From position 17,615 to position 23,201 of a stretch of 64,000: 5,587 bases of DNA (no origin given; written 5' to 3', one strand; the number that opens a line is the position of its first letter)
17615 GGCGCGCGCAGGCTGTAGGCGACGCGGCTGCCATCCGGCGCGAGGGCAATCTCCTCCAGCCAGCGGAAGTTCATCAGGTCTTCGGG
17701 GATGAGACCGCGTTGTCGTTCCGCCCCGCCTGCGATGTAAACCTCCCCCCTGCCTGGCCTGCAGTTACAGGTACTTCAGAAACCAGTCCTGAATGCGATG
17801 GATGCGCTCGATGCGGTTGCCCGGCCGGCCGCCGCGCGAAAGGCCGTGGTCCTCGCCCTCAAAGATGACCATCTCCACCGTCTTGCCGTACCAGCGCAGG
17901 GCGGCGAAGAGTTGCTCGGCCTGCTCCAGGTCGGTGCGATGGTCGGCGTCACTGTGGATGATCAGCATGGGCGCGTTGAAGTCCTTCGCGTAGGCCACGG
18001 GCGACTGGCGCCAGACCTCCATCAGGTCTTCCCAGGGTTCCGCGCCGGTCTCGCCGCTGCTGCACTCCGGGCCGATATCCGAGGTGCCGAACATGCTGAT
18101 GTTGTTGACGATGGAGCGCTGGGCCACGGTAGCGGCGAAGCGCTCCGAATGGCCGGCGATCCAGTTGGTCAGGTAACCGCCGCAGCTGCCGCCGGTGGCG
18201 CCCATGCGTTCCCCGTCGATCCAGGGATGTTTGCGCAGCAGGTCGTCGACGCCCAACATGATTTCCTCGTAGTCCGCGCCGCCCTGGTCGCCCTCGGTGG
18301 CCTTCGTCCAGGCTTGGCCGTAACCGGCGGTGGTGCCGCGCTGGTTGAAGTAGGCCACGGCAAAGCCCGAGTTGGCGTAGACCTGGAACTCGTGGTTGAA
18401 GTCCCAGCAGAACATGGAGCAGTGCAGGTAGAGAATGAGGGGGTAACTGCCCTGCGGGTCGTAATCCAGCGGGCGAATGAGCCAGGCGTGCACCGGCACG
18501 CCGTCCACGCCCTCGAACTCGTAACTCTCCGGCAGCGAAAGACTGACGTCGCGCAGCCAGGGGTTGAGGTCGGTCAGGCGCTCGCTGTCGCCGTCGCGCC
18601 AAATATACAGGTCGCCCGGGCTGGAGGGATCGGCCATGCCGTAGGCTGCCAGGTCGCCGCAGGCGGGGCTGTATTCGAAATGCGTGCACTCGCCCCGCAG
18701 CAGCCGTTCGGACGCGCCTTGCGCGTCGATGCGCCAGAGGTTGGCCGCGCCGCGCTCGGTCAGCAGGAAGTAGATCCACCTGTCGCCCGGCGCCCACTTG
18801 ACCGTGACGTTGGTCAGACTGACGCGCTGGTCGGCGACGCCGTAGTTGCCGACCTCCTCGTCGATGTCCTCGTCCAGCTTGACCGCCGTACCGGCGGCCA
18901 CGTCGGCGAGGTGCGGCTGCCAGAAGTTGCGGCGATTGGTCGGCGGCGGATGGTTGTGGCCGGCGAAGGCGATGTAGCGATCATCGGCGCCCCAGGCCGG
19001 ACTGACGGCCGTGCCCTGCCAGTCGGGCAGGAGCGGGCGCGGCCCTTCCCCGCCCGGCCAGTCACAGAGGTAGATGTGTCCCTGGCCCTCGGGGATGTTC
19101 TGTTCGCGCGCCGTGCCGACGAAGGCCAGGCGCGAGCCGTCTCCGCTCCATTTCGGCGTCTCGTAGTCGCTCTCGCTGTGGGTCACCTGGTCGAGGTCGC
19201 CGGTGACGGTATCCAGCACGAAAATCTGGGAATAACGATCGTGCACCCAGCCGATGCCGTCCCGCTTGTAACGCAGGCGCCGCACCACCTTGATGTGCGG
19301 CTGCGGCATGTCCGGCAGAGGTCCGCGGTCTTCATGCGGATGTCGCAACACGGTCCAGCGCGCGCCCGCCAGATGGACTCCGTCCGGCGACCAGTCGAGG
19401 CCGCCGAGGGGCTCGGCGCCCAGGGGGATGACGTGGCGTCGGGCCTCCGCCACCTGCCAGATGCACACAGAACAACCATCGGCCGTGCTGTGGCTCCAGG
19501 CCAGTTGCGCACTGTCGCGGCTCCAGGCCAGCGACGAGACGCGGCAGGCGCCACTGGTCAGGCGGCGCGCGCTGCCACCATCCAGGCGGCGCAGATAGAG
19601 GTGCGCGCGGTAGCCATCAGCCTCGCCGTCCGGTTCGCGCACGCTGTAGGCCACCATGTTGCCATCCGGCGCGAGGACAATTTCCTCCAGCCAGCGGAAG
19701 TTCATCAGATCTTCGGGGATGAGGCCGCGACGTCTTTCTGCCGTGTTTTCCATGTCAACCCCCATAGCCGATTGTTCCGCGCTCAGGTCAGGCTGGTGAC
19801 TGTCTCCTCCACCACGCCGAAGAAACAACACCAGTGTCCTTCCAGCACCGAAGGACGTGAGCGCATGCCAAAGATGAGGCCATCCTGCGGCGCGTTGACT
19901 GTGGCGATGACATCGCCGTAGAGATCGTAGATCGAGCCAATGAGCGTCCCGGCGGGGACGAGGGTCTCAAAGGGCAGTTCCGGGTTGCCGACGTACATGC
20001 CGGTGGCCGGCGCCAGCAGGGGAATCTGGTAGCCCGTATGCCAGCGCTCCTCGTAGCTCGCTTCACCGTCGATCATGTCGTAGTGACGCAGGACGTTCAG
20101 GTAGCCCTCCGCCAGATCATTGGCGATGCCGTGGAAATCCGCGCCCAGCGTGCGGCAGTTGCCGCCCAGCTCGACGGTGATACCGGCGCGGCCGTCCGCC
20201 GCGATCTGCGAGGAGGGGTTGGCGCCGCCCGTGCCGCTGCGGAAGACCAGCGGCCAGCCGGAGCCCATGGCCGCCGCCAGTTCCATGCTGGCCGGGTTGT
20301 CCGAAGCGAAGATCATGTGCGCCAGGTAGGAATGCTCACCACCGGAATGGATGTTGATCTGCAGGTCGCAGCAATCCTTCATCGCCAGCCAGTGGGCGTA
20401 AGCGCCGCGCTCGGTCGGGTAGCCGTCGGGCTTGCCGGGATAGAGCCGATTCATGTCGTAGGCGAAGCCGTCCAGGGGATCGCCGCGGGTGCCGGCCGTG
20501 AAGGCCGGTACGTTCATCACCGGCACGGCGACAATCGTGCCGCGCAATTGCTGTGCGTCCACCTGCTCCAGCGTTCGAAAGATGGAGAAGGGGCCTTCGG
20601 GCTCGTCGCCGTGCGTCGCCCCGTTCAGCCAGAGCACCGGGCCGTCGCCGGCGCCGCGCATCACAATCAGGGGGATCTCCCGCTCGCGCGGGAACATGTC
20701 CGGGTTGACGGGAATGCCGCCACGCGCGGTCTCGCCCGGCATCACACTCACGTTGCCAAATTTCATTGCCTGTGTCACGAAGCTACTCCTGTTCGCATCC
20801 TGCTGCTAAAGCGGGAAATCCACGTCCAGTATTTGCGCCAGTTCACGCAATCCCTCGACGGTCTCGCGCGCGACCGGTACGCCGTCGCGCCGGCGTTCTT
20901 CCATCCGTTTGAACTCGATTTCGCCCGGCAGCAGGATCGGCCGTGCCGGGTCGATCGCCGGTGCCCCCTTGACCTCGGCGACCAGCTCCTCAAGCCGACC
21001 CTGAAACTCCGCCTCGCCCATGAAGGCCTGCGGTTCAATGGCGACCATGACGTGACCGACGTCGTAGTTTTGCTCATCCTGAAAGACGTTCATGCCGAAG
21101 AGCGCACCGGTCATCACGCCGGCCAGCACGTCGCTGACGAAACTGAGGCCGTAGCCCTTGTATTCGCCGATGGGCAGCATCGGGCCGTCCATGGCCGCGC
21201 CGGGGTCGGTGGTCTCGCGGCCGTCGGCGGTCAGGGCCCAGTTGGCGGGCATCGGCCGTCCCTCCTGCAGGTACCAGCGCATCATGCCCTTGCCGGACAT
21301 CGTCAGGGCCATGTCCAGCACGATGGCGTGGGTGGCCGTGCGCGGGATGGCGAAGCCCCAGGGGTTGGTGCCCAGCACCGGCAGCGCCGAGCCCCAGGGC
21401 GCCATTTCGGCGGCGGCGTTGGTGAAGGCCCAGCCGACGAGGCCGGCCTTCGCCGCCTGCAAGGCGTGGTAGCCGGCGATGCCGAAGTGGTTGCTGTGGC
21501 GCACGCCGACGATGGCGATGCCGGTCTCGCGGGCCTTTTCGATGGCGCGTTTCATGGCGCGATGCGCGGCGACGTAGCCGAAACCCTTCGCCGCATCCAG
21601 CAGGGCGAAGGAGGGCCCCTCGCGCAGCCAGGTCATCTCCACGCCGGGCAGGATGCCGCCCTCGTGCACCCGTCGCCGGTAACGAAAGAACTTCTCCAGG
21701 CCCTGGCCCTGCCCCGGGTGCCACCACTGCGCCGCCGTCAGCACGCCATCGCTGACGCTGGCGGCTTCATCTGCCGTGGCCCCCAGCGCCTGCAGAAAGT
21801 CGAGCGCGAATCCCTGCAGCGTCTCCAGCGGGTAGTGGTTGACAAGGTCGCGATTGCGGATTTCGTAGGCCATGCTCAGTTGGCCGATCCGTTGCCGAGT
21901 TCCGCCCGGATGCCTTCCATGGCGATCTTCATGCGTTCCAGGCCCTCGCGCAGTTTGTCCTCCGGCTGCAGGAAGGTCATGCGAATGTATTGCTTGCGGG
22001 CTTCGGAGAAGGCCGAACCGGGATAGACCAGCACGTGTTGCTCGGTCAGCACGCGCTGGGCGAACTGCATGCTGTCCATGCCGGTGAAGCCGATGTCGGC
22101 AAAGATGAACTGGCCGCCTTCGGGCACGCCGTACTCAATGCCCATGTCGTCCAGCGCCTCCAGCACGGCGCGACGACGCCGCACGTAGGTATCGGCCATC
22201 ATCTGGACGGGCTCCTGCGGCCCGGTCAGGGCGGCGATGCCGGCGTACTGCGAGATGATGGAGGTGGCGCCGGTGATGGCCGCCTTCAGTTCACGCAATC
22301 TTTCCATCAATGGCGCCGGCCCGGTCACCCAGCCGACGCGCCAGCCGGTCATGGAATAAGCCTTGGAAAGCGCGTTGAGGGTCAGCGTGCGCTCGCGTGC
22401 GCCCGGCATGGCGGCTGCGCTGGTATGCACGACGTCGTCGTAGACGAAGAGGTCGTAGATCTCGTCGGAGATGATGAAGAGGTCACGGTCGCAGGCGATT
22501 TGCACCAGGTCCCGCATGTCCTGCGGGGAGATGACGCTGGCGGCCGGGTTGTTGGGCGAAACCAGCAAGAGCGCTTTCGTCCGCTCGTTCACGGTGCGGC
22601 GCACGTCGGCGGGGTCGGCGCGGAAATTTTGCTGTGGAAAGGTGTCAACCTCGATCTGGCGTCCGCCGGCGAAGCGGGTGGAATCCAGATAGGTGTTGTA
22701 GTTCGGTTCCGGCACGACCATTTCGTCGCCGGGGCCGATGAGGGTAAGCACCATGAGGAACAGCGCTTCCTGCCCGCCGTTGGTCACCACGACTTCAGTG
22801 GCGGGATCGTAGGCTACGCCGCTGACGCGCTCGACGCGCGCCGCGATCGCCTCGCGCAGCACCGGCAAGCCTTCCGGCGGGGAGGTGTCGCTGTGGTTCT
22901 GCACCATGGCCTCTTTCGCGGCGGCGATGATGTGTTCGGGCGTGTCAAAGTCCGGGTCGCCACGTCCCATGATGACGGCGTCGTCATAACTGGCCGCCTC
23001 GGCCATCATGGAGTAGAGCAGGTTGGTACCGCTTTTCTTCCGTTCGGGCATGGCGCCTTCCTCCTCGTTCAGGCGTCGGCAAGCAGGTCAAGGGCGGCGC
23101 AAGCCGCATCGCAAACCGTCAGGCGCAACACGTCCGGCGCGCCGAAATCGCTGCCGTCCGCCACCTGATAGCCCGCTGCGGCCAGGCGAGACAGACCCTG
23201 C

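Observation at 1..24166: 24-kb, 18-gene unidirectional cluster coupling peptide import to S9, M24 and AstE-like hydrolases, Ldh_2, three PLP enzymes and four PrpD-like proteins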

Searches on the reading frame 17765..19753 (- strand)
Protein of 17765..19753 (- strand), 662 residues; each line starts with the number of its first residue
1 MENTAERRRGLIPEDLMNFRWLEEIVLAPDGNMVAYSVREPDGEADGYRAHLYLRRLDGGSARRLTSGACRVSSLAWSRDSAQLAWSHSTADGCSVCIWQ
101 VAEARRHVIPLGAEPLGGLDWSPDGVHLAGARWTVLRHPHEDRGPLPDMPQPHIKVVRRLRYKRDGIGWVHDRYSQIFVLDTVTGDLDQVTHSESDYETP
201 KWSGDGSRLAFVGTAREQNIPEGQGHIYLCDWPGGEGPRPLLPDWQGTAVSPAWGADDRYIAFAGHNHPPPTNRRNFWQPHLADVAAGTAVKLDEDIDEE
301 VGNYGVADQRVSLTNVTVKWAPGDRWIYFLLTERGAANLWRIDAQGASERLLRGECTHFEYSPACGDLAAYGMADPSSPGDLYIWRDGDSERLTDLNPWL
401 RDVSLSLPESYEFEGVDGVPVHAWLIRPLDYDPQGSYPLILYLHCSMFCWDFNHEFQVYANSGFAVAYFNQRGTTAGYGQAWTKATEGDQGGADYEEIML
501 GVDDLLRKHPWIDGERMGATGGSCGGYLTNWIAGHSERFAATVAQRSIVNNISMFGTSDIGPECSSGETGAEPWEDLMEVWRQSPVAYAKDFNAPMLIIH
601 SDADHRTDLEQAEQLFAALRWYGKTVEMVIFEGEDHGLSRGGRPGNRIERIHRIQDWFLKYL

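Call 5: search_protein_families(library=pfam, proteins=[window:17765-19753:-])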
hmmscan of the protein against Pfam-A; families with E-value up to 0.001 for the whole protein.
window:17765-19753:- (662 aa): 8 families
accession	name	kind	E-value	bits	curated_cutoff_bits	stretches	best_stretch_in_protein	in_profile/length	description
PF00326.27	Peptidase_S9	-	3.2e-47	161.2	22.6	1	450-662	1-210/213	Prolyl oligopeptidase family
PF07676.18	PD40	-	5.2e-10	39.5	20.9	0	189-214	3-28/38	WD40-like Beta Propeller Repeat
PF05448.18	AXE1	-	7.7e-08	31.9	21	1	409-545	55-206/321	Acetyl xylan esterase (AXE1)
PF01738.24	DLH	-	1.7e-06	28.2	21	1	506-643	88-193/217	Dienelactone hydrolase family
PF02129.25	Peptidase_S15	-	5.4e-06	26.7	23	1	417-550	1-131/262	X-Pro dipeptidyl-peptidase (S15 family)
PF00930.27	DPPIV_N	-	2e-05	23.9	22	0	46-93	257-303/354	Dipeptidyl peptidase IV (DPP IV) N-terminal region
PF20434.5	BD-FAE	-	4.8e-05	23.4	26.8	1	512-619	86-215/215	BD-FAE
PF25174.1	Beta-prop_THOC3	-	0.0003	20.3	305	0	67-129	44-104/272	THOC3 beta-propeller domain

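Call 9: search_protein_families(library=ncbifam, proteins=[window:17765-19753:-], max_evalue=0.00001)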
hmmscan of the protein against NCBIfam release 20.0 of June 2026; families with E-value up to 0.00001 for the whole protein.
window:17765-19753:- (662 aa): 4 families
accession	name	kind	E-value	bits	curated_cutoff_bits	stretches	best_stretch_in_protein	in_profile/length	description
NF053518.1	DipepPtdsDpp5Prph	equivalog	1.9e-53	182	900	1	11-662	3-654/655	dipeptidyl-peptidase Dpp5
NF033523.0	lasso_peptidase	equivalog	1.3e-40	139.8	400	2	386-658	355-633/638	Atxe2 family lasso peptide isopeptidase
TIGR02800.1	propeller_TolB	equivalog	3.5e-15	55.9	343.15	1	173-264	213-296/418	Tol-Pal system beta propeller repeat protein TolB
NF050058.1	e_dPHAscl_type1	hypoth_equivalog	1.4e-09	37.9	150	1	424-619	11-204/276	extracellular catalytic domain type 1 short-chain-length polyhydroxyalkanoate depolymerase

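Call 21: search_solved_structures(query=window:17765-19753:-, max_evalue=1e-10)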
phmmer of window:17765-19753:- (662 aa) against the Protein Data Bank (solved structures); distinct sequences matched with E-value up to 1e-10: 14.
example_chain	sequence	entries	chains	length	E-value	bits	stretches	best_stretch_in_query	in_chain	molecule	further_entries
8wt1_A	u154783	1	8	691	6.5e-95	322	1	15-662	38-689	S9 family peptidase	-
7ep9_G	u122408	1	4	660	3.6e-65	223.7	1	327-662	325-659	S9 family peptidase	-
5yzm_A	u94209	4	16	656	1e-54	189.2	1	13-661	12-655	Acyl-peptide hydrolase, putative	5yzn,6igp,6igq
5yzo_A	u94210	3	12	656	2.7e-54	187.8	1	13-661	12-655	Acyl-peptide hydrolase, putative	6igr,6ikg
4hxe_B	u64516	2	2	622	1.4e-44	155.7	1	326-659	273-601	Putative uncharacterized protein PH0594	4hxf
4hxg_A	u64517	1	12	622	3.5e-44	154.3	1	326-659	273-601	Putative uncharacterized protein PH0594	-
5l8s_A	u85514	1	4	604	3.1e-18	68.5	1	317-640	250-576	Amino acyl peptidase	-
7px8_A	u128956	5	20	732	5.6e-18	67.7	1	390-640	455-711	Acylamino-acid-releasing enzyme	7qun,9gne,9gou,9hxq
5yp1_A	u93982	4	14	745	1.3e-14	56.6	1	413-658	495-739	Dipeptidyl aminopeptidase 4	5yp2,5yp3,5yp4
2ecf_A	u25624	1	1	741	1.2e-13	53.3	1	415-640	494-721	Dipeptidyl peptidase IV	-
8hay_A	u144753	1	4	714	8.8e-13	50.5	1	403-658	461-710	btDPP4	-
7y4g_A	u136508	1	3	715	8.8e-13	50.5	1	403-658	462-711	btDPP4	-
7y4f_A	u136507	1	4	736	9.5e-13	50.4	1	403-658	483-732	Dipeptidyl peptidase IV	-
5olj_A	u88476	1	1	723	9.3e-11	43.8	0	417-548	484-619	Dipeptidyl peptidase IV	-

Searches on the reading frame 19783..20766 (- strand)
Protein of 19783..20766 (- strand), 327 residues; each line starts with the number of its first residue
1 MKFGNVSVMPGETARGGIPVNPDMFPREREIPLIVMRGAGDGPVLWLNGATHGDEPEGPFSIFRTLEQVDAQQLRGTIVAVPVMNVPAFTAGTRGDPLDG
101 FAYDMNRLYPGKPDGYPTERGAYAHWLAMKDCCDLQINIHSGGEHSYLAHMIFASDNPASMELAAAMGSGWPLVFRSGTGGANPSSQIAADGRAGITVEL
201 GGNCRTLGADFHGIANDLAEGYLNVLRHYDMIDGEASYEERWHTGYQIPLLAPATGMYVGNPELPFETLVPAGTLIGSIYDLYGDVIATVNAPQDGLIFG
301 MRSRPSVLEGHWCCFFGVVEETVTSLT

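Call 5: search_protein_families(library=pfam, proteins=[window:19783-20766:-])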
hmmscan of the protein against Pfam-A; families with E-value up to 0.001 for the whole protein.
window:19783-20766:- (327 aa): 1 family
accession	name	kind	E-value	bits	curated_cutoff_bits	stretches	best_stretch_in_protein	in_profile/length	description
PF24827.1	AstE_AspA_cat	-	2.3e-27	96.2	25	1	42-228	2-191/192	Succinylglutamate desuccinylase/Aspartoacylase catalytic domain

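Call 9: search_protein_families(library=ncbifam, proteins=[window:19783-20766:-], max_evalue=0.00001)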
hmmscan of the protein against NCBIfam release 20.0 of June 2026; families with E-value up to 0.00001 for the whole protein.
window:19783-20766:- (327 aa): 1 family
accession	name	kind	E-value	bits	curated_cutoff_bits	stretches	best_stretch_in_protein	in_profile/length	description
TIGR02994.1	ectoine_eutE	equivalog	2.3e-27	95.8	402.7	1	31-240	37-245/325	N(2)-acetyl-L-2,4-diaminobutanoate deacetylase DoeB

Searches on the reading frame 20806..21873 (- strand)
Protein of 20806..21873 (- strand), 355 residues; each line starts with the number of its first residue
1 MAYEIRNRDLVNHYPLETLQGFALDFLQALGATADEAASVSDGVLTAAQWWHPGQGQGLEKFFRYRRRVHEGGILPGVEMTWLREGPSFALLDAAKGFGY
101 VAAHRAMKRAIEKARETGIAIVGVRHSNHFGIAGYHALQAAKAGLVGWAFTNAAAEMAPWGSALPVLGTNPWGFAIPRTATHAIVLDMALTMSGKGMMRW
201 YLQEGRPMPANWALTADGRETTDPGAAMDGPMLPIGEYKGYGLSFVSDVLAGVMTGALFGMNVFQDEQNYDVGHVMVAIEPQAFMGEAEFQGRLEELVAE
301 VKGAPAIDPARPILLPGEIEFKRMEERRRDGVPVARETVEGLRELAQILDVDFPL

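Call 5: search_protein_families(library=pfam, proteins=[window:20806-21873:-])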
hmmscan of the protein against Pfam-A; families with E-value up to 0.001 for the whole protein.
window:20806-21873:- (355 aa): 1 family
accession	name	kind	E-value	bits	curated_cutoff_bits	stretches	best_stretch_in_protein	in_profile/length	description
PF02615.19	Ldh_2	-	1.1e-104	350.6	38.8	1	16-342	3-332/333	Malate/L-lactate dehydrogenase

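Call 9: search_protein_families(library=ncbifam, proteins=[window:20806-21873:-], max_evalue=0.00001)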
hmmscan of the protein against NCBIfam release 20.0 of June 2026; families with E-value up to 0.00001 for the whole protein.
window:20806-21873:- (355 aa): 5 families
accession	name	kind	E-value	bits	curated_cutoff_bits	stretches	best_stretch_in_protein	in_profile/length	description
NF040650.1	sulfolac_dhydr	equivalog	1.2e-69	235.2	500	1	25-353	14-337/339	L-sulfolactate dehydrogenase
NF007504.0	PRK10098.1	equivalog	5.6e-50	170.1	336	1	17-347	10-342/360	malate/lactate/ureidoglycolate dehydrogenase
NF011599.0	PRK15025.1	equivalog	1.3e-49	169.3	356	1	26-340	15-329/349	ureidoglycolate dehydrogenase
NF009750.0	PRK13260.1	equivalog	2.6e-49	168.1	316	1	56-337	43-324/332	3-dehydro-L-gulonate 2-dehydrogenase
TIGR03175.1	AllD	equivalog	1.5e-45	155.8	496.2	1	26-336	15-325/349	ureidoglycolate dehydrogenase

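Call 22: search_solved_structures(query=window:20806-21873:-, max_evalue=1e-10)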
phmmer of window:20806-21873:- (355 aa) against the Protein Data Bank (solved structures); distinct sequences matched with E-value up to 1e-10: 13.
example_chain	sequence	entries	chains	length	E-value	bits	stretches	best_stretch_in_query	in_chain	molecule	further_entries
1v9n_A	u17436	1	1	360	1e-57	198.9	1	14-351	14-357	Malate dehydrogenase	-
2x06_A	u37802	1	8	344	5.1e-51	176.9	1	22-349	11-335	L-SULFOLACTATE DEHYDROGENASE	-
1vbi_A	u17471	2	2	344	2.2e-43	151.8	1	21-347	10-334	Type 2 malate/lactate dehydrogenase | malate/L-lactate dehydrogenase family protein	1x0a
1nxu_A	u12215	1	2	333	5.2e-38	134.1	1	56-335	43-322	Hypothetical oxidoreductase yiaK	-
1s20_A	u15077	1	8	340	5.3e-38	134.1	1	56-335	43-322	Hypothetical oxidoreductase yiaK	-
2g8y_A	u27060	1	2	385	5.7e-38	134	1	13-340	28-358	Malate/L-lactate dehydrogenases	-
3i0p_A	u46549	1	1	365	6.8e-38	133.8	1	14-354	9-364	Malate dehydrogenase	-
3uoe_A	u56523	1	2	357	7.8e-38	133.6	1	15-335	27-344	Dehydrogenase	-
4h8a_A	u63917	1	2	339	5e-36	127.6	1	25-334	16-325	Ureidoglycolate dehydrogenase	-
1xrh_A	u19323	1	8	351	5.5e-36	127.5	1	25-335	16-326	Ureidoglycolate Dehydrogenase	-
4fjs_A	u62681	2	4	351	5.5e-36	127.5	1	25-335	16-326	Ureidoglycolate dehydrogenase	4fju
1wtj_A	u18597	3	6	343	8.4e-32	113.7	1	85-346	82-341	ureidoglycolate dehydrogenase | delta1-piperideine-2-carboxylate reductase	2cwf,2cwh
1z2i_A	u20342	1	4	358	2.2e-28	102.5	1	88-352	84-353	malate dehydrogenase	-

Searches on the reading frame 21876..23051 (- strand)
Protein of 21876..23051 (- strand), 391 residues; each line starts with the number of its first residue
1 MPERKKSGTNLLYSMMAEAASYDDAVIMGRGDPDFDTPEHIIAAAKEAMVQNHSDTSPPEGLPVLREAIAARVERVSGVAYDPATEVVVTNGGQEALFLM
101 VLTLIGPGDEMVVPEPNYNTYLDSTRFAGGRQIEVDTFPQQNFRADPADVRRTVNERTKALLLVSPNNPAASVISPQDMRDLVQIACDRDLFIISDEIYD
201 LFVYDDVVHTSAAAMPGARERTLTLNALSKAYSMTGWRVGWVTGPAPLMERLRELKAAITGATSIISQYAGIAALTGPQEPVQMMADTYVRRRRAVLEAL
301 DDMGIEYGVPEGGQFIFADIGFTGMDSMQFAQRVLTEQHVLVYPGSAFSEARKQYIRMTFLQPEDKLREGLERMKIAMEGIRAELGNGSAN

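Call 5: search_protein_families(library=pfam, proteins=[window:21876-23051:-])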
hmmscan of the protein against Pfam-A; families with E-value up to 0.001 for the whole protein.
window:21876-23051:- (391 aa): 3 families
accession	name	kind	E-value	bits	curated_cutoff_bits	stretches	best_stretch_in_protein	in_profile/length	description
PF00155.27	Aminotran_1_2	-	9.7e-61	206.4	19.7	1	26-373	4-360/361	Aminotransferase class I and II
PF01053.26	Cys_Met_Meta_PP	-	6.9e-08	31.9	27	1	84-197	67-174/381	Cys/Met metabolism PLP-dependent enzyme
PF01041.23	DegT_DnrJ_EryC1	-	4.3e-07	29.9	19.8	1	84-196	39-145/360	DegT/DnrJ/EryC1/StrS aminotransferase family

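Call 9: search_protein_families(library=ncbifam, proteins=[window:21876-23051:-], max_evalue=0.00001)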
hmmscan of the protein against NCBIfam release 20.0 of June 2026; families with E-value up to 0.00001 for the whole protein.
window:21876-23051:- (391 aa): 68 families (the best 25 are shown)
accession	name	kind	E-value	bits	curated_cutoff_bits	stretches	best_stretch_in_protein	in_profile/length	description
NF041364.1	GntC_guanitoxin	equivalog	1.3e-95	320.4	415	1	28-375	3-354/356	guanitoxin biosynthesis PLP-dependent (S)-gamma-hydroxy-L-arginine cyclodehydratase GntC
NF041091.1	asp_aminotase_Arch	equivalog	1.3e-84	284.2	550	1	23-375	27-372/376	aspartate aminotransferase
NF005855.0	PRK07777.1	equivalog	1e-83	281.8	553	1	11-377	16-387/391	pyridoxal phosphate-dependent aminotransferase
NF005817.0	PRK07683.1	equivalog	1.9e-82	277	575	1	19-377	24-380/387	aminotransferase A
NF005816.0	PRK07682.1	equivalog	2e-81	273.6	620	1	18-379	24-384/390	aminotransferase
NF004975.0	PRK06348.1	equivalog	2.5e-76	257.2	549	1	5-375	11-380/384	pyridoxal phosphate-dependent aminotransferase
NF006756.0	PRK09276.1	subfamily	4.8e-76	256.2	507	1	23-375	31-383/387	LL-diaminopimelate aminotransferase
NF006488.0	PRK08912.1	equivalog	1.1e-74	251.7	498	1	12-378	15-384/387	aminotransferase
NF006569.0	PRK09082.1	subfamily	8.1e-74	249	420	1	8-375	16-384/386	methionine aminotransferase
TIGR03540.1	DapC_direct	equivalog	3.6e-73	246.7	593.25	1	24-375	30-381/383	LL-diaminopimelate aminotransferase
NF005588.0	PRK07309.1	equivalog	6.6e-71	239.2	576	1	26-379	33-387/391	pyridoxal phosphate-dependent aminotransferase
NF006229.0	PRK08361.1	equivalog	4.3e-70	236.7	624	1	16-380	26-390/391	aspartate aminotransferase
NF006230.0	PRK08363.1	equivalog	5.7e-67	226.2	534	1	32-378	39-392/398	alanine aminotransferase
NF004770.0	PRK06108.1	subfamily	1.7e-66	224.7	422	1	15-377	28-391/396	pyridoxal phosphate-dependent aminotransferase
NF005977.0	PRK08068.1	subfamily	5e-64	216.9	494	1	11-375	20-384/391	transaminase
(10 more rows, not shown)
